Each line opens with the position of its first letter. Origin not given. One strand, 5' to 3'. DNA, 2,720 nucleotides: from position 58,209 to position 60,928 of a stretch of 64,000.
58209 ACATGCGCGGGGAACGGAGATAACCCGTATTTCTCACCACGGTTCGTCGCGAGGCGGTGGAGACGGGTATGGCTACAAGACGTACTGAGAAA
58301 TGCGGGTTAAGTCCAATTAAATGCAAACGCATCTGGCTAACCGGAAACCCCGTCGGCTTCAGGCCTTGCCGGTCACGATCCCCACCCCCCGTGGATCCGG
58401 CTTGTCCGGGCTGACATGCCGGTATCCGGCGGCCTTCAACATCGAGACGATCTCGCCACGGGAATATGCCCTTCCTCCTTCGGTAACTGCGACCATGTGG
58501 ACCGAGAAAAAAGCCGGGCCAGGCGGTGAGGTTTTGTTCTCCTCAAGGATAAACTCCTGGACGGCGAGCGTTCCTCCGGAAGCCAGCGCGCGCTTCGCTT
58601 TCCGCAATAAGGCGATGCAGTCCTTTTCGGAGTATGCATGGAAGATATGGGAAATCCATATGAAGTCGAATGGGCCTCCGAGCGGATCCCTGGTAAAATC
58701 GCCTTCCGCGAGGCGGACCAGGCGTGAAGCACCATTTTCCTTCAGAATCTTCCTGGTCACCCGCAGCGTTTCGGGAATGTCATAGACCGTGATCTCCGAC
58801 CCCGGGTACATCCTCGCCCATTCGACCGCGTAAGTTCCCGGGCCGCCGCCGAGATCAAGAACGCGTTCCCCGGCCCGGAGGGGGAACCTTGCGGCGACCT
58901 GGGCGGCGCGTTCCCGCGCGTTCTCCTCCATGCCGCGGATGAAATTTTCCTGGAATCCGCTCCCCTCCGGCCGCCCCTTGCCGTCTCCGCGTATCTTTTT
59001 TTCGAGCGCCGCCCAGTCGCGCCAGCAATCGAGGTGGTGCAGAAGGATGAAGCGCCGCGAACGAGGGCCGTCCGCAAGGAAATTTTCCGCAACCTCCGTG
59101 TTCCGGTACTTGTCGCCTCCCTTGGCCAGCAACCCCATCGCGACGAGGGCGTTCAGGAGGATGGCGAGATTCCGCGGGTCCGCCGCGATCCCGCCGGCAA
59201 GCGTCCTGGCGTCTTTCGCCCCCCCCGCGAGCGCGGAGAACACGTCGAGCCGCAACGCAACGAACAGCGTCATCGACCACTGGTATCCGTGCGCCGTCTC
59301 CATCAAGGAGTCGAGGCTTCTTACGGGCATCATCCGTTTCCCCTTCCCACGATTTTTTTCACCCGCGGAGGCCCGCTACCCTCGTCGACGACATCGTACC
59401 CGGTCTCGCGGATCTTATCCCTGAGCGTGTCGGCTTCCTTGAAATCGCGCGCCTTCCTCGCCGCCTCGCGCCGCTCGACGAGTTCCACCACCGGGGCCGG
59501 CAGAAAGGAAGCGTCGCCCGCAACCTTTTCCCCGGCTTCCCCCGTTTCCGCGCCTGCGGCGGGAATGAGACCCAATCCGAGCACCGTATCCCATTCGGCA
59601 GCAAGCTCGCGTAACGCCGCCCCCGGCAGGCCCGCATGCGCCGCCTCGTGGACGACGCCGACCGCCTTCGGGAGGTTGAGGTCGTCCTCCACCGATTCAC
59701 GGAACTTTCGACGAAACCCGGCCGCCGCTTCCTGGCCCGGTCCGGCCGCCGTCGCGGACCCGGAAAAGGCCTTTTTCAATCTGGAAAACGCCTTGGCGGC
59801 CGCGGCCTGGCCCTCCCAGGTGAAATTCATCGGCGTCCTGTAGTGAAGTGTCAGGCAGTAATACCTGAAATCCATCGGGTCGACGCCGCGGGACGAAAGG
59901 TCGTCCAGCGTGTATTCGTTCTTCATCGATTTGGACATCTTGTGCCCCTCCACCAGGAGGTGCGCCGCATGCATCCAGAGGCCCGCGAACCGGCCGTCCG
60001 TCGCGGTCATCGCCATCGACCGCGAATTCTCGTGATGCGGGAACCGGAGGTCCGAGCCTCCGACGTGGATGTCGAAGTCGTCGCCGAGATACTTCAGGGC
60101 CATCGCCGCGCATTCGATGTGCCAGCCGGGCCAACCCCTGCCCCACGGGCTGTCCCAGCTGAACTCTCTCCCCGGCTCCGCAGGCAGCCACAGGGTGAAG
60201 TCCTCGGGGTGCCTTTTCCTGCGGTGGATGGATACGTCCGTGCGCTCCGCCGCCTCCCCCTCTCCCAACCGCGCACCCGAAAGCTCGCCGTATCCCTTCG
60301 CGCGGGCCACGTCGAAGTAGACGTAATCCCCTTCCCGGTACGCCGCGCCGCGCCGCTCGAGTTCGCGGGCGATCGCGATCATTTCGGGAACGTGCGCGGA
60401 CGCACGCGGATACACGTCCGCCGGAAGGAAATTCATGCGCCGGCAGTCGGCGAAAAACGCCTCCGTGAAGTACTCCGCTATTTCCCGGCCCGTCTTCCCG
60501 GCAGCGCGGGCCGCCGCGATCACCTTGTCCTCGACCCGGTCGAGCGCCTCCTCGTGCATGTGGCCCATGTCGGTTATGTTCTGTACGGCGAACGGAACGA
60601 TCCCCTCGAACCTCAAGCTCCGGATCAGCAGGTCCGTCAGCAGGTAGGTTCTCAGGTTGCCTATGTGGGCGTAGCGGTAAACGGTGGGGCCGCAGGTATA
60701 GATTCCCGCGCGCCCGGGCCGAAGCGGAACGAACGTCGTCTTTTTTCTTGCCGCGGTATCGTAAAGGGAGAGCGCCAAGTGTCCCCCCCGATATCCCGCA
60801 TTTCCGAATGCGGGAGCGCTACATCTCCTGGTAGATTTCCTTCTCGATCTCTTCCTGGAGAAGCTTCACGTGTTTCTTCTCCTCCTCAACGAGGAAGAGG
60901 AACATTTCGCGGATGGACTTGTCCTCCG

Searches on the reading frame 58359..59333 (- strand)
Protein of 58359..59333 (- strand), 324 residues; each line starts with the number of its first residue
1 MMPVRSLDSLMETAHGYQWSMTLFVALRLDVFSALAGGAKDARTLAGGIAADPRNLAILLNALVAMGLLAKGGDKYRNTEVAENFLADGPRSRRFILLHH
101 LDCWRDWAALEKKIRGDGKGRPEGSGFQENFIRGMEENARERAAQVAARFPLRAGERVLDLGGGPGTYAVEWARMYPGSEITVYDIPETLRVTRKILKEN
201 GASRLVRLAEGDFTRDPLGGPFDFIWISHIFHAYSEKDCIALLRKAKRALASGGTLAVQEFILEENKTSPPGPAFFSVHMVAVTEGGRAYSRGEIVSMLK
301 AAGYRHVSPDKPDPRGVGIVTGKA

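Call 53: search_protein_families(library=pfam, proteins=[window:58359-59333:-], max_evalue=0.01)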
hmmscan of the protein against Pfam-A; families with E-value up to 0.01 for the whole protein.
window:58359-59333:- (324 aa): 12 families
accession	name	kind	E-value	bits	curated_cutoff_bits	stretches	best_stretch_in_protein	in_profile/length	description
PF00891.24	Methyltransf_2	-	1.6e-28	99.9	22.3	1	126-305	34-210/210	O-methyltransferase domain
PF08100.18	Dimerisation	-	2.8e-17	62.7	25.6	1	9-87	8-92/93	O-methyltransferase dimerisation domain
PF13649.12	Methyltransf_25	-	3.9e-12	47.1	27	1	158-254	1-97/97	Methyltransferase domain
PF13847.12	Methyltransf_31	-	6.1e-11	42.6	27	1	153-262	2-113/145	Methyltransferase domain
PF13489.12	Methyltransf_23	-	6.2e-11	42.7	27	1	135-307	1-162/164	Methyltransferase domain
PF08242.18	Methyltransf_12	-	2.5e-10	41.4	30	1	159-256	1-98/98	Methyltransferase domain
PF08241.18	Methyltransf_11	-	6.8e-09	36.7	21.2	1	159-257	1-94/95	Methyltransferase domain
PF05175.20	MTS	-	7.4e-09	35.9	23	1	150-258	27-138/170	Methyltransferase small domain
PF01209.24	Ubie_methyltran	-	4.1e-05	23.5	20.1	1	151-262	44-155/233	ubiE/COQ5 methyltransferase family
PF02353.26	CMAS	-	6.3e-05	22.9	27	1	136-304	44-210/273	Mycolic acid cyclopropane synthetase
PF06080.18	DUF938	-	0.0068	16.6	27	0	141-258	12-137/202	Protein of unknown function (DUF938)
PF05891.18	Methyltransf_PK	-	0.0084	16.1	27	0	211-266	114-167/218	AdoMet dependent proline di-methyltransferase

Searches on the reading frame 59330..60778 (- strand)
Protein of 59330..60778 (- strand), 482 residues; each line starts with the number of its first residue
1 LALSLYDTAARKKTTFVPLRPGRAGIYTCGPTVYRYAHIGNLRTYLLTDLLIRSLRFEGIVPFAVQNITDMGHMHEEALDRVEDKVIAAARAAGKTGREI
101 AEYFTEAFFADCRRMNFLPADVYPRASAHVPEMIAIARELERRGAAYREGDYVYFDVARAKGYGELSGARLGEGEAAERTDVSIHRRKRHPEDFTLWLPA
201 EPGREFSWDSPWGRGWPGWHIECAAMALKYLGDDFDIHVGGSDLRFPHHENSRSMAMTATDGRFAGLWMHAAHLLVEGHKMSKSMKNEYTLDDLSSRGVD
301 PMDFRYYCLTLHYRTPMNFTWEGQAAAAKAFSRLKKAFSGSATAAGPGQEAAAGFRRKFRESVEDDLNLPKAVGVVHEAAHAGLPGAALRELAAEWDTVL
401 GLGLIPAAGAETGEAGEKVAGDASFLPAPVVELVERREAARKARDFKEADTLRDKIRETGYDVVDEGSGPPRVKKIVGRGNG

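Call 53: search_protein_families(library=pfam, proteins=[window:59330-60778:-], max_evalue=0.01)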
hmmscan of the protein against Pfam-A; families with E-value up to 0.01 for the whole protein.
window:59330-60778:- (482 aa): 4 families
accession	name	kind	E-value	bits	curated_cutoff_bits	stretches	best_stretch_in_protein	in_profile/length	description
PF01406.26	tRNA-synt_1e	-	7.1e-88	295.3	27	1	16-322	2-294/301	tRNA synthetases class I (C) catalytic domain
PF23493.1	CysS_C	-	4.1e-06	27.2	23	1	426-467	4-45/51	Cysteinyl-tRNA ligase anticodon binding domain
PF09334.17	tRNA-synt_1g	-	4.5e-06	26.1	20.1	0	269-322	316-369/391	tRNA synthetases class I (M)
PF09190.17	DALR_2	-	0.00064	20.7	22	1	358-381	1-24/57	DALR domain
